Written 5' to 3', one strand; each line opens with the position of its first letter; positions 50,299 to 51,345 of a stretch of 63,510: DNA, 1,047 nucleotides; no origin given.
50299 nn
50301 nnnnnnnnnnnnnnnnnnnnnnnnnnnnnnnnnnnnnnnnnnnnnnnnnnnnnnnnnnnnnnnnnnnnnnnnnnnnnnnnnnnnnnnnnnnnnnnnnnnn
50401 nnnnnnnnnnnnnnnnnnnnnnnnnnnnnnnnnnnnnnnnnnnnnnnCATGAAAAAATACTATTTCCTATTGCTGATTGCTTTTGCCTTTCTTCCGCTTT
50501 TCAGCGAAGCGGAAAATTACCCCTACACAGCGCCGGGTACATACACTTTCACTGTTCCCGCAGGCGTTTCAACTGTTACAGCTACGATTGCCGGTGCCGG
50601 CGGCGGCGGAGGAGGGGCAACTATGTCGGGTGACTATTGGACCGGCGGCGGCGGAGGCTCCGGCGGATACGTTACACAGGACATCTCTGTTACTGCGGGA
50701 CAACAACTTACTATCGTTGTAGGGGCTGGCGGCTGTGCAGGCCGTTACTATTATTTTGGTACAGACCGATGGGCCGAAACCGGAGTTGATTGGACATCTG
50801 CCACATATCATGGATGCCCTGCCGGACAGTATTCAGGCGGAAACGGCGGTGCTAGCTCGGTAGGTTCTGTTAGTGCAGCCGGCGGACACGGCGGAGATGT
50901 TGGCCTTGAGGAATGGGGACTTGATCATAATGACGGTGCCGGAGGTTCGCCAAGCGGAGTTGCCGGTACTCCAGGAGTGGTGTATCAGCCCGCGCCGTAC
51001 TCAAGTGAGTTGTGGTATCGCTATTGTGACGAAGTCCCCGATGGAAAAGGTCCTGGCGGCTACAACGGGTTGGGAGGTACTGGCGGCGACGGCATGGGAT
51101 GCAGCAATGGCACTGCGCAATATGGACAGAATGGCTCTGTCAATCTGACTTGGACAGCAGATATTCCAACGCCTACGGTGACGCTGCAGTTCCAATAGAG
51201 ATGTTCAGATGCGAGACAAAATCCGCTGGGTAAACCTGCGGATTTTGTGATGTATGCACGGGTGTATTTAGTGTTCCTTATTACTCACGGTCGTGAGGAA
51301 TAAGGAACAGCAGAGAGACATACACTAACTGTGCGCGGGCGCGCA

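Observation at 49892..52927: Two tandem two-gene secreted-protein cassettes share a 40-nt promoter module and a ~175-nt three-hairpin terminator module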

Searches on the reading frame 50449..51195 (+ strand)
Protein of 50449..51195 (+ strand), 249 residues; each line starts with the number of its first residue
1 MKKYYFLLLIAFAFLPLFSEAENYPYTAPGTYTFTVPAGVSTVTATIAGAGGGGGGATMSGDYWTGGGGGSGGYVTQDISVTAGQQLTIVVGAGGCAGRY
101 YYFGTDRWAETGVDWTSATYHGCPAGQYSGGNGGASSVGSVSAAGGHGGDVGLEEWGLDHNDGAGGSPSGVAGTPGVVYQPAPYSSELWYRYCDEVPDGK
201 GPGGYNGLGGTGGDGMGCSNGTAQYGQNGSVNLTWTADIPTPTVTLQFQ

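Call 12: search_protein_families(library=pfam, proteins=[window:50449-51195:+], max_evalue=0.1)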
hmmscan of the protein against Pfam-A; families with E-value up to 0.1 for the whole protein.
window:50449-51195:+ (249 aa): 1 family
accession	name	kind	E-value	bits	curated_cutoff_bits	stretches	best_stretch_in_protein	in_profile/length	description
PF21722.4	Gly_rich_2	-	1.2e-09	38.9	24.3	1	27-229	1-216/226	Glycine-rich domain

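Call 19: find_encoding_contigs(protein=window:50449-51195:+, flank=10000, max_places=10)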
Protein window:50449-51195:+ (249 aa): no gene with exactly this product is on record in the collection.

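Call 39: find_homologous_proteins(query=window:50449-51195:+, max_evalue=0.001)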
Query window:50449-51195:+ (249 aa): 37 proteins with E <= 0.001 among 3155 candidates.
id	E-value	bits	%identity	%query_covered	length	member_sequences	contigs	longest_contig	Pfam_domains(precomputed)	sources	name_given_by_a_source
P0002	3.3e-160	550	100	100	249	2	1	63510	PF21722.5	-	-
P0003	1.3e-64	236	57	94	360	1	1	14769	PF21722.5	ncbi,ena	-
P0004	3.0e-11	61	46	63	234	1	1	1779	PF21722.5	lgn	-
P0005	7.4e-10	57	51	30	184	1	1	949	PF21722.5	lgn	-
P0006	8.4e-9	53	43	32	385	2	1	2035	PF21722.5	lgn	-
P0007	6.6e-8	50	79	8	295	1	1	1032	PF21722.5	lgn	-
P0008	1.0e-7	50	43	34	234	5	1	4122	PF21722.5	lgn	-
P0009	1.8e-7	49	41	37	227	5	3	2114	PF21722.5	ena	-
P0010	6.2e-7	47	41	34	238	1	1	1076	PF21722.5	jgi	jgi:hypothetical protein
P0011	1.3e-6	46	42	50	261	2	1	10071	PF21722.5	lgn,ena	-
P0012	1.5e-6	46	73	6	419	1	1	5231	PF21722.5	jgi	jgi:hypothetical protein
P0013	1.9e-6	46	32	21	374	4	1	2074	PF21722.5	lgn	-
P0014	2.3e-6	45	42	59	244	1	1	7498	-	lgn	-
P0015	3.4e-6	45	72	7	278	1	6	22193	PF21722.5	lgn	-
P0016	3.4e-6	45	72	7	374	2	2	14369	PF21722.5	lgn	-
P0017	3.9e-6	45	43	32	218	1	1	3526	PF21722.5,PF12810.14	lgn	-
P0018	6.9e-6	44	75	8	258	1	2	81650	PF21722.5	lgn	-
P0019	8.6e-6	43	35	17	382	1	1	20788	PF21722.5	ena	-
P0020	1.1e-5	43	62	5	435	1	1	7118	PF21722.5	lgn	-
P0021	1.7e-5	42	54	22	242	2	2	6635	PF21722.5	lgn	-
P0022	2.4e-5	42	64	9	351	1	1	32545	PF21722.5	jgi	jgi:hypothetical protein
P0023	3.2e-5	42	50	31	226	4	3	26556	PF21722.5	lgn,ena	-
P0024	3.4e-5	42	44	34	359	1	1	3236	PF21722.5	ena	-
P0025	3.8e-5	41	-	-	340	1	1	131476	PF21722.5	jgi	jgi:Tfp pilus assembly protein PilX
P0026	9.9e-5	40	52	27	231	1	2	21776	PF21722.5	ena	-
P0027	1.3e-4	40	39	40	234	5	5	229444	PF21722.5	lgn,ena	-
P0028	1.4e-4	39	48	30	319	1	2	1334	PF21722.5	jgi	jgi:hypothetical protein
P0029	1.5e-4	39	50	15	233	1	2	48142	PF21722.5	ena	-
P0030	2.1e-4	39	56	10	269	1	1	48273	PF21722.5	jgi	jgi:hypothetical protein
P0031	2.3e-4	39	-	-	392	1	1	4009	PF21722.5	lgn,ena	-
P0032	2.4e-4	39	65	8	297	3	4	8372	PF21722.5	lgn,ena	-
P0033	4.0e-4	38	-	-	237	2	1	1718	PF21722.5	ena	-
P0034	5.4e-4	38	42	45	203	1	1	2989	PF21722.5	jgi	jgi:hypothetical protein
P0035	5.4e-4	38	51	29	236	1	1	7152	PF21722.5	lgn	-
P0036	7.2e-4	37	38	47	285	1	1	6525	PF21722.5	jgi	-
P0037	8.4e-4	37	59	25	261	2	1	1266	PF21722.5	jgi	jgi:hypothetical protein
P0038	9.2e-4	37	45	35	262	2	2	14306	PF21722.5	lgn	-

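Call 40: find_encoding_contigs(protein=P0003, flank=10000, max_places=5)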
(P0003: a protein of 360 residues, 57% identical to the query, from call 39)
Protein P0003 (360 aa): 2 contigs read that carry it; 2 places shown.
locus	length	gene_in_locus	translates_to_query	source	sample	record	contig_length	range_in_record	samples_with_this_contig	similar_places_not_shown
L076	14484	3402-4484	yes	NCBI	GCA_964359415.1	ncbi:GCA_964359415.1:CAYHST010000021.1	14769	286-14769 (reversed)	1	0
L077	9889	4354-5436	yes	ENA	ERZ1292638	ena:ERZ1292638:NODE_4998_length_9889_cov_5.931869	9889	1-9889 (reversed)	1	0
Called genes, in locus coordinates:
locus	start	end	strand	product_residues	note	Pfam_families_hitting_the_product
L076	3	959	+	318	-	?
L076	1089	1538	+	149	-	PF00338:Ribosomal_S10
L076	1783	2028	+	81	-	PF21956:DUF6922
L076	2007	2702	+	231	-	PF08843:AbiEii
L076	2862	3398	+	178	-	-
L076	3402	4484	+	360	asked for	PF21722:Gly_rich_2 (faint)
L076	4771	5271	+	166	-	PF02452:PemK_toxin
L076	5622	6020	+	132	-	-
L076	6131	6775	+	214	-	-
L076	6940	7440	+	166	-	-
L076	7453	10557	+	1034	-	-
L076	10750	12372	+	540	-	-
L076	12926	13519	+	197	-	PF00297:Ribosomal_L3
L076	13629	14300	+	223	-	PF00573:Ribosomal_L4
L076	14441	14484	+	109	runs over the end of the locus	?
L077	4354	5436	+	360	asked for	PF21722:Gly_rich_2 (faint)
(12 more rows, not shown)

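Call 51: search_protein_families(library=phrogs, proteins=[window:50449-51195:+], max_evalue=0.01)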
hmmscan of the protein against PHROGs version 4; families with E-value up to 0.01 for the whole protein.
window:50449-51195:+ (249 aa): 6 families
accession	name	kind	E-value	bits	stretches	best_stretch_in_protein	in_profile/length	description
phrog_4474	-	unknown function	1.3e-07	32.3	1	25-170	154-301/407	-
phrog_863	-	tail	2e-06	28.1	1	26-199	403-519/690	tail fiber assembly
phrog_6202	-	tail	2.1e-06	28.2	1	28-177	452-602/636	tail fiber protein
phrog_4205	-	unknown function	5.8e-05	24.3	1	26-97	43-115/287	-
phrog_12796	-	tail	0.00049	20.4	1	25-204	252-401/445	tail fiber protein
phrog_454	-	tail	0.001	18.2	1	26-174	1183-1334/1376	tail fiber protein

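Call 52: search_protein_families(library=ncbifam, proteins=[window:50449-51195:+], max_evalue=0.01)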
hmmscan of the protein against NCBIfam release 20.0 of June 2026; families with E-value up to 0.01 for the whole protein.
window:50449-51195:+ (249 aa): 0 families

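Call 53: search_solved_structures(query=window:50449-51195:+, max_evalue=1)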
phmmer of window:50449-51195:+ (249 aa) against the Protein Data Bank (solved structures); distinct sequences matched with E-value up to 1: 1.
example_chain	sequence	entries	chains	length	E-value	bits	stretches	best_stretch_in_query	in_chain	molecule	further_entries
7quj_A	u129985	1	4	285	0.82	12.3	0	50-125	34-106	NsNEPS2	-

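Call 87: predict_structure(alignment_id=A8)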
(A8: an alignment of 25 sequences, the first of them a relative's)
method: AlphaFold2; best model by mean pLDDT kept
length: 249 residues; sequences in the alignment: 25
mean_pLDDT: 79.3   pTM: 0.76
mean pLDDT of the five models: 79.3, 77.8, 77.7, 77.6, 75.8
residues with pLDDT >= 90: 97; 70-90: 74; 50-70: 66; < 50: 12
segments of 3 or more residues with pLDDT < 50: 105-110, 157-159
pLDDT, mean of each block of 10 residues (from residue 1): 76 74 96 96 97 82 77 96 97 91 52 51 70 96 94 57 79 72 59 59 77 81 90 88 74
secondary structure, 60 per line:
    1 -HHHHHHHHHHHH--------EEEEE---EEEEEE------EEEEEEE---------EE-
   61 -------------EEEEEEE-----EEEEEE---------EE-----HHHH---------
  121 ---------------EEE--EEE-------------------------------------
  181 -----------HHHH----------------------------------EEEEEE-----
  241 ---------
elements in order: H2-13 E22-26 E30-35 E42-48 E74-80 E86-91 H108-111 E136-138 E141-143 H192-195 E230-235

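Call 90: fold_search(model_id=the predicted structure, library=pdb)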
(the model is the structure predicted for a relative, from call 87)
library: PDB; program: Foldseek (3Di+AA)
matches with E <= 10: 239; with E <= 0.001: 4
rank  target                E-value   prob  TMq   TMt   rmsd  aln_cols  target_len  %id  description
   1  7ypx_A                1.6e-06  1.00  0.47  0.47   8.0       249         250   20  Cyanophage Pam3 fiber (released 2022-11-09)
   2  9d93_Qa               3.6e-05  1.00  0.44  0.47   9.4       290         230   22  Mycobacteriophage Bxb1 tail tip - Composite map and model (released 2024-09-25)
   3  9d93_Qb               6.0e-05  1.00  0.48  0.52   8.9       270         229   24  Mycobacteriophage Bxb1 tail tip - Composite map and model (released 2024-09-25)
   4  7yfw_a                1.8e-04  1.00  0.47  0.42   8.4       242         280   20  Cyanophage Pam3 fiber (released 2023-01-18)
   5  7n00_A                2.3e-03  0.99  0.29  0.22  15.2       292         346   18  Anaplastic lymphoma kinase (ALK) extracellular fragment of ligand binding region 648-1025 in complex with AUG-alpha (released 2021-11-24)
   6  7nx1                  2.3e-03  0.96  0.27  0.25  15.1       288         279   16  TG domain of LTK (released 2021-10-27)
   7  9d93_Pa               2.6e-03  1.00  0.33  0.15  14.7       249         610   16  Mycobacteriophage Bxb1 tail tip - Composite map and model (released 2024-09-25)
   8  9g5i_B                3.3e-03  0.97  0.30  0.23  15.0       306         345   15  Cryo-EM structure of a 2:1 ALK:ALKAL2 complex obtained after re-processing of EMPIAR-10930 data (released 2025-03-12)
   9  7nx0_B                3.9e-03  0.98  0.29  0.25  15.4       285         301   18  LTK:ALKAL1 complex stabilized by a Nanobody (released 2021-10-27)
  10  7nx0_C                6.5e-03  0.90  0.28  0.24  17.1       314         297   17  LTK:ALKAL1 complex stabilized by a Nanobody (released 2021-10-27)
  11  7ls0_B                6.9e-03  0.97  0.31  0.22  17.0       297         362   15  Structure of the Human ALK GRD bound to AUG (released 2021-11-24)
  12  7nx3_A                7.2e-03  0.95  0.31  0.27  16.0       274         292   17  Crystal structure of ALK in complex with Fab324 (released 2021-10-27)
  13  7lrz                  7.2e-03  0.89  0.27  0.23  15.0       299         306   17  Structure of the Human ALK GRD (released 2021-11-24)
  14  7mzy_A                7.6e-03  0.98  0.35  0.29  15.4       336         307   17  Anaplastic lymphoma kinase (ALK) extracellular fragment of ligand binding region 673-986 (released 2021-11-24)
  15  7nx3_F                7.6e-03  0.89  0.29  0.26  16.9       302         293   18  Crystal structure of ALK in complex with Fab324 (released 2021-10-27)
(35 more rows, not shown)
